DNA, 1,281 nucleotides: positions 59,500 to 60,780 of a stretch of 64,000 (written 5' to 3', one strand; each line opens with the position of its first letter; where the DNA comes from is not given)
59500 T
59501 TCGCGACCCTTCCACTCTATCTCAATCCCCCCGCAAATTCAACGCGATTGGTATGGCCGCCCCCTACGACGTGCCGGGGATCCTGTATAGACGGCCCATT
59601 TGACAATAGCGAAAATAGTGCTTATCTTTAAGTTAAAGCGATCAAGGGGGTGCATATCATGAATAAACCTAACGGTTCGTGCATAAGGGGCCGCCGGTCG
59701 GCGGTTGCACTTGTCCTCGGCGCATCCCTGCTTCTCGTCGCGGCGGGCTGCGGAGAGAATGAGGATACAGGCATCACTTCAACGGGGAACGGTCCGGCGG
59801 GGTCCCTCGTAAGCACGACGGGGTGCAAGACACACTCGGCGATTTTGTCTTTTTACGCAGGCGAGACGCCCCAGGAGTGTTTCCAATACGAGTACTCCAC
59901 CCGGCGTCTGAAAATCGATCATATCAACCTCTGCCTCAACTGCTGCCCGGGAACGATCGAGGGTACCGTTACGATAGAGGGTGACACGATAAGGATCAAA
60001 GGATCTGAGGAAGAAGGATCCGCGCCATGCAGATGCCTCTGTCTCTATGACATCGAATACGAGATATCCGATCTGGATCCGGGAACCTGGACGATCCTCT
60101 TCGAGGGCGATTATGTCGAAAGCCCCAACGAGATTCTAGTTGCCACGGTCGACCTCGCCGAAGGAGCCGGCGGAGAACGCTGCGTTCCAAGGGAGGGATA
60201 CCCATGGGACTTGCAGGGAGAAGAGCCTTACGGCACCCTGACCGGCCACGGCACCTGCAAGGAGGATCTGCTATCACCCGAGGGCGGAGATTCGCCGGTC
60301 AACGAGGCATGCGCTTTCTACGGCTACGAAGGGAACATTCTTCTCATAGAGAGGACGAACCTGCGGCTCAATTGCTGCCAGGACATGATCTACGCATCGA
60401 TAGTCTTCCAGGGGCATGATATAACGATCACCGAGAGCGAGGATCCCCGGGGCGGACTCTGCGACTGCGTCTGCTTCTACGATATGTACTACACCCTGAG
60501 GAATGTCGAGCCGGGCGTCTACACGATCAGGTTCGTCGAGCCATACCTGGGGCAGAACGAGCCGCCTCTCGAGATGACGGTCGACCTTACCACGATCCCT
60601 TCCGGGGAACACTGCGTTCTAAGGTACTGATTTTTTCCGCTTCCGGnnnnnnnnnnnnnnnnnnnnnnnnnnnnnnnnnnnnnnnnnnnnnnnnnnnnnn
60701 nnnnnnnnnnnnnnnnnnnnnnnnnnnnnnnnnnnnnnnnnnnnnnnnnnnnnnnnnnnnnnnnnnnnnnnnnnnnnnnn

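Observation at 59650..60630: Lipoprotein built from a tandem duplicated 7-cysteine domain with NCC and C-x-C-x-C-x-YD motifs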

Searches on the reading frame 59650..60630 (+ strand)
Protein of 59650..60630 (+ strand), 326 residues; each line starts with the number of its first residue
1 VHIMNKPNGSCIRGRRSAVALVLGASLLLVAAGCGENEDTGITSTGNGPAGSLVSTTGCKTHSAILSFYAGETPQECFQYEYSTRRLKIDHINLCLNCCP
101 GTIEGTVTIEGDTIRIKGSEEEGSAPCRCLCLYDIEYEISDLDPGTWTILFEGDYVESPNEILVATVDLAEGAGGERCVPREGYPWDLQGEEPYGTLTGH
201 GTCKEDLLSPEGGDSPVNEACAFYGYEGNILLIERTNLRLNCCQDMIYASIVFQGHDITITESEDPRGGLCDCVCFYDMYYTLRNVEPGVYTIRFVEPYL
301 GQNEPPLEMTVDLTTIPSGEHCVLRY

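Call 4: search_protein_families(library=pfam, proteins=[window:59650-60630:+], max_evalue=10)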
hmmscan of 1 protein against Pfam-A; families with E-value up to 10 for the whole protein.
window:59650-60630:+ (326 aa): 1 family
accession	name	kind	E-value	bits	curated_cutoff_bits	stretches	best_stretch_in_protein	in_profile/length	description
PF22349.1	Fervidolysin_SD2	-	0.22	12.1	26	1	101-124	62-85/113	Fervidolysin, second beta-sandwich domain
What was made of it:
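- On Any Pfam-A or NCBIfam family: The best Pfam hit is E = 0.22 at 12 bits against a cut-off of 26 (call 4).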

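Call 5: search_protein_families(library=ncbifam, proteins=[window:59650-60630:+], max_evalue=10)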
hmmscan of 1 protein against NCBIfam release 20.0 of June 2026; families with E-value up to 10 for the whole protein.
window:59650-60630:+ (326 aa): 0 families
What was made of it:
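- On Any Pfam-A or NCBIfam family: NCBIfam gave no hit (call 5).
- There is no match to any metal-cluster family in Pfam or NCBIfam (calls 4, 5).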

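Call 6: find_homologous_proteins(query=window:59659-60630:+, max_evalue=0.001)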
Query window:59659-60630:+ (323 aa): 52 proteins with E <= 0.001 among 3855 candidates.
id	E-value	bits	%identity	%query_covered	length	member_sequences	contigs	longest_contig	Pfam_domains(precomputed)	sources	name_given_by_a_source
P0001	3.5e-222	755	100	100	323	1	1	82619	-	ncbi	-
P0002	5.4e-79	284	46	97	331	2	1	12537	-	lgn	-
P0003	2.0e-76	276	37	86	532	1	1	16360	PF00404.25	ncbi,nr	ncbi:MAG: hypothetical protein GY841_14815 [FCB group bacterium]|nr:hypothetical protein [FCB group 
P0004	1.2e-75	273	41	85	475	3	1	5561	-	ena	-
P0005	1.1e-69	253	42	97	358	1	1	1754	-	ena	-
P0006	3.5e-69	252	43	97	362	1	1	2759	-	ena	-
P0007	5.8e-69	251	40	99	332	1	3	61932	-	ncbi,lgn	-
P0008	1.7e-68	250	43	95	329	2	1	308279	-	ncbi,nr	ncbi:MAG: hypothetical protein JW814_01265 [Candidatus Krumholzibacteriota bacterium]|nr:hypothetica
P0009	6.7e-67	244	42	96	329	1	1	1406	-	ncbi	-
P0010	2.5e-61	226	34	87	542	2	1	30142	-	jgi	-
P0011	4.6e-61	225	41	99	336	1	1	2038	-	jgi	jgi:hypothetical protein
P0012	9.3e-61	224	41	94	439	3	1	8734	-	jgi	-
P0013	2.1e-60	223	44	95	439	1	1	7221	-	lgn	-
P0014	8.2e-60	221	40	99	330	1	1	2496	-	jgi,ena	-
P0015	9.0e-60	221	40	98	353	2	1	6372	-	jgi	jgi:hypothetical protein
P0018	3.4e-57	212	41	97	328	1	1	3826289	-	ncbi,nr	ncbi:MAG: hypothetical protein JSW50_10790 [Candidatus Latescibacterota bacterium]|nr:MAG: hypotheti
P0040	8.6e-47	178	36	93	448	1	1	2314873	-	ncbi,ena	-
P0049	6.2e-24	103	44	43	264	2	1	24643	-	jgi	-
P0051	3.6e-17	81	40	41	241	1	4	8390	PF00404.25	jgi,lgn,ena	-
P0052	1.3e-15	76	38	42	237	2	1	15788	PF00404.25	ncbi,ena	-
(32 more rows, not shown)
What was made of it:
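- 59659..60630 (+): CDS of the 323-aa cysteine-rich lipoprotein (the frame also opens at GTG 59650, giving 326 aa). 100% identical to P0001, and 51 other homologues down to E = 1e-15 (call 6).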

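Call 7: search_solved_structures(query=window:59659-60630:+, max_evalue=10)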
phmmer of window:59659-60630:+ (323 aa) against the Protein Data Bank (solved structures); distinct sequences matched with E-value up to 10: 1.
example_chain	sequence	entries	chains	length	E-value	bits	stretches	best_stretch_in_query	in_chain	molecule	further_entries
5kaz_A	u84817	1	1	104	1.1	11.6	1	254-305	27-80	SH2 domain-containing protein 1B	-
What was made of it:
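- On Any solved structure (sequence or fold): PDB sequence search gave E = 1.1 (call 7).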

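Call 25: find_encoding_contigs(protein=P0008, flank=8000, max_places=2)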
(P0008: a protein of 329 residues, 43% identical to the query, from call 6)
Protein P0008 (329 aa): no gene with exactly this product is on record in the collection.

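Call 27: find_encoding_contigs(protein=P0001, flank=10000, max_places=2)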
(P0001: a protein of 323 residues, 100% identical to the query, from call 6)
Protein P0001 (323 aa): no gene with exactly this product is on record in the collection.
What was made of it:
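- Tried and rejected: P0001 and P0008 were not on record in find_encoding_contigs (calls 25, 27).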

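Call 37: find_related_loci(query=P0001, collection=genome_contigs, flank=10000)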
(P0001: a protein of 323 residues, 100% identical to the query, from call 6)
Query P0001 (323 aa) in genome_contigs; peptide patterns used: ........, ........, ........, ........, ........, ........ (x = any residue, [..] = any of these).
12 stretches matched a pattern; 2 encode a relative of the query (tblastn E <= 1e-3); 2 distinct loci.
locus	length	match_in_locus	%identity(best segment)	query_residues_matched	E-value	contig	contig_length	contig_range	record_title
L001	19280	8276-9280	45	1-322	8e-84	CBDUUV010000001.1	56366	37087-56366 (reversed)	MAG TPA_asm: uncultured bacterium isolate SRR22302361_binner13_Refined_86 genome assembly, contig: ERZ25748748.77, whole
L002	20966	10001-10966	33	11-322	8e-43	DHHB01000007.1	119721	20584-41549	MAG TPA_asm: bacterium UBP1_UBA4783 isolate UBA4783 UBA4783_contig_45, whole genome shotgun sequence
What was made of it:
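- Tried and rejected: With the single protein it returned only 2 loci (call 37).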

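Call 38: find_encoding_contigs(protein=P0018, flank=8000, max_places=1)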
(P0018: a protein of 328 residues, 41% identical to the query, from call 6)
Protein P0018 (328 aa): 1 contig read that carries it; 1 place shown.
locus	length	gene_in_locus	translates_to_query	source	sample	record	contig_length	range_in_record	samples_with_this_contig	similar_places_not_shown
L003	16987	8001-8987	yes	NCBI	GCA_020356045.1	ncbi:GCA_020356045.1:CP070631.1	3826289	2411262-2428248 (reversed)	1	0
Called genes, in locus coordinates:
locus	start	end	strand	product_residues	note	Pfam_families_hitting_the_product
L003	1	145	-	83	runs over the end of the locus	PF07610:DUF1573 (weak)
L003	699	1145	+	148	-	-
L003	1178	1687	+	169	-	-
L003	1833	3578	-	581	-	PF13860:FlgD_ig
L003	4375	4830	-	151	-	-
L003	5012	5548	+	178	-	PF03577:Peptidase_C69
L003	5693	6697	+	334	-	PF01145:Band_7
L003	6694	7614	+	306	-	PF01145:Band_7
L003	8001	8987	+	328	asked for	-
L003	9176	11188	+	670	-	PF13231:PMT_2, PF07719:TPR_2 (weak), PF12895:ANAPC3 (weak), PF13432:TPR_16 (weak), PF14559:TPR_19 (weak), PF13432:TPR_16, PF23914:TPR_CcmH_CycH (weak), PF13414:TPR_11, +11 more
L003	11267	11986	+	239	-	PF00005:ABC_tran, PF02463:SMC_N (faint), PF13304:AAA_21 (faint)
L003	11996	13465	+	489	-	PF12704:MacB_PCD, PF02687:FtsX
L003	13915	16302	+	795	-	PF08450:SGL (faint), PF24684:Vgb_lyase, PF13860:FlgD_ig (faint), PF18962:Por_Secre_tail (weak)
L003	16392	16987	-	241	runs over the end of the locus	-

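Call 39: find_encoding_contigs(protein=P0007, flank=8000, max_places=1)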
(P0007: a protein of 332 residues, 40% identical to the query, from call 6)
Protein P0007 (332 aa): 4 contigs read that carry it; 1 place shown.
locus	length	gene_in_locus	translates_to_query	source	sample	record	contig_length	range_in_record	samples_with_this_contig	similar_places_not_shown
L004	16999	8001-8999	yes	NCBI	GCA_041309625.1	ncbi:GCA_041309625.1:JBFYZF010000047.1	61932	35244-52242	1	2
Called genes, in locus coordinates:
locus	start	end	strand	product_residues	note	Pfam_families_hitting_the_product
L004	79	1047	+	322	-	PF26233:NicX, PF02073:Peptidase_M29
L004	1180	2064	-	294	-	PF01435:Peptidase_M48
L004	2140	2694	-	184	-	PF04011:LemA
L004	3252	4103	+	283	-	PF05345:He_PIG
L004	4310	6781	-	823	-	-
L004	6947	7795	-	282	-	PF13489:Methyltransf_23, PF08241:Methyltransf_11, PF08242:Methyltransf_12, PF13649:Methyltransf_25, PF13847:Methyltransf_31, PF01209:Ubie_methyltran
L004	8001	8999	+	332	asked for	-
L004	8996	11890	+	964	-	PF07719:TPR_2 (faint), PF13181:TPR_8 (faint), PF14938:SNAP (faint), PF24885:TPR_NPHP3 (faint), PF13424:TPR_12 (weak), PF17874:TPR_MalT, PF13424:TPR_12, PF12770:CHAT, +1 more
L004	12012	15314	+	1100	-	PF26549:Tricorn_N, PF26549:Tricorn_N, PF07676:PD40, PF26550:Tricorn_2nd, PF25174:Beta-prop_THOC3 (weak), PF14684:Tricorn_C1, PF14685:PDZ_Tricorn, PF03572:Peptidase_S41, +6 more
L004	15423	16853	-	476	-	PF00474:SSF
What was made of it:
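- A TPR-CHAT gene overlaps the gene end by 4 nt in L004 (call 39).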

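Call 40: find_encoding_contigs(protein=P0040, flank=8000, max_places=1)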
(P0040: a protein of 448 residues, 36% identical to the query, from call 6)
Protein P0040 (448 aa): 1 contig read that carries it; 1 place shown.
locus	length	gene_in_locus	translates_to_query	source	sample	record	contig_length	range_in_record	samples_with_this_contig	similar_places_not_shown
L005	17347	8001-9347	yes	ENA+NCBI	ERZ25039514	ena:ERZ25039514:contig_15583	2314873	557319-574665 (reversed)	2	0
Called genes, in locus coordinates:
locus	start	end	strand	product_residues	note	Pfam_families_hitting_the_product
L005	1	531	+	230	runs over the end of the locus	PF01479:S4 (weak)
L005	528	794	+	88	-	PF00849:PseudoU_synth_2 (weak)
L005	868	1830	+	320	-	PF26233:NicX, PF02073:Peptidase_M29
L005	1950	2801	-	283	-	PF01435:Peptidase_M48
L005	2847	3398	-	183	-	PF04011:LemA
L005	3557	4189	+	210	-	PF00406:ADK, PF13207:AAA_17, PF05191:ADK_lid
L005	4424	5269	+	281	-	PF05345:He_PIG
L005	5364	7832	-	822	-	PF05359:DUF748 (faint), PF13116:YhdP (faint)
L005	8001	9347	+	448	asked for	-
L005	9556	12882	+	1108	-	PF23414:Beta-prop_EML_2 (faint), PF26549:Tricorn_N, PF07676:PD40, PF26549:Tricorn_N, PF26550:Tricorn_2nd, PF14684:Tricorn_C1, PF14685:PDZ_Tricorn, PF03572:Peptidase_S41, +2 more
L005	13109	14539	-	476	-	-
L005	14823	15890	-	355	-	PF03706:LPG_synthase_TM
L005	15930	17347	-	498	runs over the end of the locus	PF17957:Big_7, PF01833:TIG (weak), PF07676:PD40 (faint), PF26549:Tricorn_N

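Call 44: search_protein_families(library=pfam, proteins=[L001:1438-4626:-, L001:4623-5729:-, L001:5985-6914:+, L001:7121-7870:-, L001:9556-10491:+, L001:10494-11207:+, L001:11173-13464:+, L001:13481-14458:+, L001:14509-17919:+, L001:18066-19226:-], max_evalue=0.0001)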
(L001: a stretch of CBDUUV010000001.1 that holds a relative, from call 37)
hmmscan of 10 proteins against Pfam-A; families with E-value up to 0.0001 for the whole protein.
L001:1438-4626:- (1062 aa): 10 families
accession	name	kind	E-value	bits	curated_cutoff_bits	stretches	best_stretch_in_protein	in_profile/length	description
PF02786.22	CPSase_L_D2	-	2e-98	328.6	19.8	2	126-328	1-209/211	Carbamoyl-phosphate synthase L chain, ATP binding domain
PF25596.1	CPSase_L_D1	-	1.4e-89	296.3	27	2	5-121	2-116/118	Carbamoyl phosphate synthase preATP-grasp domain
PF02787.25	CPSase_L_D3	-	2.1e-23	82.5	26.6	1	416-494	2-79/80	Carbamoyl-phosphate synthetase large chain, oligomerisation domain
PF02142.27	MGS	-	1.8e-18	66.9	24.1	1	945-1033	2-94/94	MGS-like domain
PF02222.28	ATP-grasp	-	2.3e-15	57.1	27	1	670-834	2-162/179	ATP-grasp domain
PF07478.18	Dala_Dala_lig_C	-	7.2e-14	52.2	24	2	677-832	8-173/204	D-ala D-ala ligase C-terminus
PF15632.11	ATPgrasp_Ter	-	8.3e-12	45.5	29.1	1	739-869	5-121/131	ATP-grasp in the biosynthetic pathway with Ter operon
PF13549.11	ATP-grasp_5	-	7.7e-06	25.9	27.6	0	131-169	16-54/221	ATP-grasp domain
PF01071.24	GARS_A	-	2.5e-05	24.6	27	0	669-759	8-102/194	Phosphoribosylglycinamide synthetase, ATP-grasp (A) domain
PF02655.19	ATP-grasp_3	-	5.2e-05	23.8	23.2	0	125-300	2-158/160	ATP-grasp domain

L001:4623-5729:- (368 aa): 3 families
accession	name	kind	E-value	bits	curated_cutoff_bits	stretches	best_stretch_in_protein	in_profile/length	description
PF00117.34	GATase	-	2.6e-54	184.2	22.8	1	191-365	1-189/190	Glutamine amidotransferase class-I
PF00988.28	CPSase_sm_chain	-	2e-50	170.3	27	1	21-154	1-126/126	Carbamoyl-phosphate synthase small chain, CPSase domain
PF07722.19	Peptidase_C26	-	2.4e-07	31.2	20.5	1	248-278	98-128/219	Peptidase C26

L001:5985-6914:+ (309 aa): 1 family
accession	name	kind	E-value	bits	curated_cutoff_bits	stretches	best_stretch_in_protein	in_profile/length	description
PF01757.29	Acyl_transf_3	-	8.3e-21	74.8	31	2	4-216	2-201/326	Acyltransferase domain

L001:7121-7870:- (249 aa): 0 families

L001:9556-10491:+ (311 aa): 2 families
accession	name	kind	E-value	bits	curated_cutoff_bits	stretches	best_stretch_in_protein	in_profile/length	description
PF00005.33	ABC_tran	-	1.6e-30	106.9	25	1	17-161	1-137/137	ABC transporter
PF13304.12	AAA_21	-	3.7e-13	50.6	27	1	129-192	234-301/304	AAA domain, putative AbiEii toxin, Type IV TA system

L001:10494-11207:+ (237 aa): 4 families
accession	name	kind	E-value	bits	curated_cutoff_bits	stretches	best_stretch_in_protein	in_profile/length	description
PF12698.13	ABC2_membrane_3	-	5.6e-06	26.1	31.6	1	54-182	164-289/347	ABC-2 family transporter protein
PF12730.13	ABC2_membrane_4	-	9e-06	26.2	27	1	22-172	26-176/179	ABC-2 family transporter protein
PF13346.12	ABC2_membrane_5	-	1e-05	25.6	25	1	32-178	16-163/205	ABC-2 family transporter protein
PF12679.13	ABC2_membrane_2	-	1e-05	25.4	27.2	1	39-178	32-198/283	ABC-2 family transporter protein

L001:11173-13464:+ (763 aa): 2 families
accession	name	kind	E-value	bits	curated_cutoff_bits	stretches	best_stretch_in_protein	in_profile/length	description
PF09822.16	ABC_transp_aux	-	2.4e-48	165.3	34.7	1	348-692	2-287/288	ABC-type uncharacterized transport system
PF23357.1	DUF7088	-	5.4e-28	97.7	27.8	1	55-165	2-104/105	Domain of unknown function (DUF7088)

L001:13481-14458:+ (325 aa): 1 family
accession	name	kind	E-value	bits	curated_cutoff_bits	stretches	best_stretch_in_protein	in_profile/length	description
PF14238.11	DUF4340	-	1.5e-21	77.9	25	1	66-254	3-174/183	Domain of unknown function (DUF4340)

L001:14509-17919:+ (1136 aa): 7 families
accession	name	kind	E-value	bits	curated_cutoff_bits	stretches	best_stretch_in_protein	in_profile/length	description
PF07676.18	PD40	-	4.6e-27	93.8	20.9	2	381-415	4-38/38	WD40-like Beta Propeller Repeat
PF14685.13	PDZ_Tricorn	-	2.5e-21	75.9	25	1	818-909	1-88/88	Tricorn protease PDZ domain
PF14684.11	Tricorn_C1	-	5.7e-21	74.6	24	1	735-793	1-59/59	Tricorn protease C1 domain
PF03572.23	Peptidase_S41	-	3.4e-19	69.4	24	1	938-1093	1-165/165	Peptidase family S41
PF00930.27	DPPIV_N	-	6.1e-15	55.2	22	0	220-290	13-81/354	Dipeptidyl peptidase IV (DPP IV) N-terminal region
PF23414.1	Beta-prop_EML_2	-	1.4e-08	34.9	90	0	342-485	36-173/266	Echinoderm microtubule-associated protein second beta-propeller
PF25174.1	Beta-prop_THOC3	-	2.5e-08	33.7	305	0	434-536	90-188/272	THOC3 beta-propeller domain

L001:18066-19226:- (386 aa): 2 families
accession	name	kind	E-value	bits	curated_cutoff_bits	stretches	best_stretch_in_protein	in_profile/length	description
PF00474.23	SSF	-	2.9e-52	178.4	22.8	1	2-323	67-406/406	Sodium:solute symporter family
PF01566.24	Nramp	-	8.4e-05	22.2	29.8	1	12-91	50-128/357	Natural resistance-associated macrophage protein-like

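Call 45: predict_structure(alignment_id=A2)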
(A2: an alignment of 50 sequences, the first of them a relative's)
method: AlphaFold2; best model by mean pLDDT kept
length: 323 residues; sequences in the alignment: 50
mean_pLDDT: 87.7   pTM: 0.63
mean pLDDT of the five models: 87.7, 87.2, 87.1, 87.0, 86.4
residues with pLDDT >= 90: 207; 70-90: 70; 50-70: 42; < 50: 4
segments of 3 or more residues with pLDDT < 50: 1-3
pLDDT, mean of each block of 10 residues (from residue 1): 50 80 79 56 85 91 84 96 97 92 96 89 81 97 96 82 90 93 78 92 62 87 95 96 93 97 92 95 96 96 98 95 91
secondary structure, 60 per line:
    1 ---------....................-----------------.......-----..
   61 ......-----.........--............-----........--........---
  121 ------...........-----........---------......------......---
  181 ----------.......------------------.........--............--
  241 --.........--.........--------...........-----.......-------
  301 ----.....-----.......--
elements in order: H10-29 E47-53 H59-66 E72-80 E83-94 E100-107 E110-117 E127-137 E143-150 E160-165 E172-177 E191-197 E216-224 E227-238 E243-251 E254-262 E271-281 E287-293 E305-309 E315-321
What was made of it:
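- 59659..59751 (+): Signal peptide with lipobox LVAAG|C; the lipidated Cys is codon 31 (59749-59751). AF2 predicts a helix at residues 10-29 (call 45).
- The full-length model has pLDDT 87.7 and pTM 0.63 (call 45).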

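Call 54: search_protein_families(library=pfam, alignment_id=A3, max_evalue=0.001)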
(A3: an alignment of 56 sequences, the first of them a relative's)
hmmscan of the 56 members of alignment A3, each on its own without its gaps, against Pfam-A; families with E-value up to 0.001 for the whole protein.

A. member 1, P0003 (532 aa): 1 family
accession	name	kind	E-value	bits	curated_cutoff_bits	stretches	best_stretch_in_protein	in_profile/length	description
PF00404.24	Dockerin_1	-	2.4e-06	28.1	22.9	1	38-91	2-56/57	Dockerin type I domain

B. families by the number of members that match (of 56 scanned): 20 families
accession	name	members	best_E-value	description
PF00404.24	Dockerin_1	24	9.1e-14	Dockerin type I domain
PF13620.12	CarboxypepD_reg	4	7.4e-101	Carboxypeptidase regulatory-like domain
PF07495.19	Y_Y_Y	4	1.1e-06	Y_Y_Y domain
PF02412.23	TSP_3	2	2.9e-15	Thrombospondin type 3 repeat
PF13715.12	CarbopepD_reg_2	1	2.1e-52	CarboxypepD_reg-like domain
PF03724.22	META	1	1.2e-15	META domain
PF17802.7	SpaA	1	4.5e-14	Prealbumin-like fold domain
PF17210.9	SdrD_B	1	1.7e-10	SdrD B-like domain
PF14686.12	fn3_3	1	3.7e-09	Polysaccharide lyase family 4, domain II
PF08308.17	PEGA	1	8.3e-07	PEGA domain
PF15780.11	ASH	1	8.7e-07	Abnormal spindle-like microcephaly-assoc'd, ASPM-SPD-2-Hydin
PF00050.26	Kazal_1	1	1.1e-06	Kazal-type serine protease inhibitor domain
PF07648.20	Kazal_2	1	2.6e-06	Kazal-type serine protease inhibitor domain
PF16277.11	DUF4926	1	2.8e-05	Domain of unknown function (DUF4926)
PF11589.14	DUF3244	1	3.1e-05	Domain of unknown function (DUF3244)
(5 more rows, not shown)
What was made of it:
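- The domain co-occurs with dockerins in the same phyla and in the same proteins (call 54).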

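Call 57: list_cluster_members(proteins=[P0001, P0007, P0040, P0003, P0052, P0150, P0053])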
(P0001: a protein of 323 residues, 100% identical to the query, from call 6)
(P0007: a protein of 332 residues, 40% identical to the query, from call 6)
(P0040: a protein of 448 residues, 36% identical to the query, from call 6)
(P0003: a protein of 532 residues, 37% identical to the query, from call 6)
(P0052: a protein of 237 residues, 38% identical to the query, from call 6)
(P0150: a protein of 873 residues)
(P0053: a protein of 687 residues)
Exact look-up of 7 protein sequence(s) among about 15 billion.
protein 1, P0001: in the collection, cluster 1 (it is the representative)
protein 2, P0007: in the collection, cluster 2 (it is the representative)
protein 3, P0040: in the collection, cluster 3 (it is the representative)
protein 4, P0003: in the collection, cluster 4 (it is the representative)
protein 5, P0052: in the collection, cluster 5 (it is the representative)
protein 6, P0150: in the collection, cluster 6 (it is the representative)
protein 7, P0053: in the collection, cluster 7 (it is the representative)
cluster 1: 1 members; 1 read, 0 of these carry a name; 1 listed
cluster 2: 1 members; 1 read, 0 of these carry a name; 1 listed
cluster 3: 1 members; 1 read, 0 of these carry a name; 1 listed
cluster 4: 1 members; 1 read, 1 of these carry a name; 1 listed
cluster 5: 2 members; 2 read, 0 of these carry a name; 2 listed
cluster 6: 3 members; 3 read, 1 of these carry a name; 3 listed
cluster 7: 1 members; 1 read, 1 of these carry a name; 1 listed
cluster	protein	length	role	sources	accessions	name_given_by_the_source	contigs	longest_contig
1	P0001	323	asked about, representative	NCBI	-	-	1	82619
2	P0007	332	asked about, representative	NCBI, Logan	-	-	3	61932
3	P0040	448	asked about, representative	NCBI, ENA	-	-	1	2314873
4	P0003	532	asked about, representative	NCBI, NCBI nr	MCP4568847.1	MAG: hypothetical protein GY841_14815 [FCB group bacterium] | hypothetical protein [FCB group bacterium]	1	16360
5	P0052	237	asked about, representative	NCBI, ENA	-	-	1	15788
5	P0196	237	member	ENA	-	-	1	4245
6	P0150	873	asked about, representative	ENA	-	-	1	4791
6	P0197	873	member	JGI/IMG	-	hypothetical protein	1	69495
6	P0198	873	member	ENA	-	-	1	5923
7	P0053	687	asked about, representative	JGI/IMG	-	hypothetical protein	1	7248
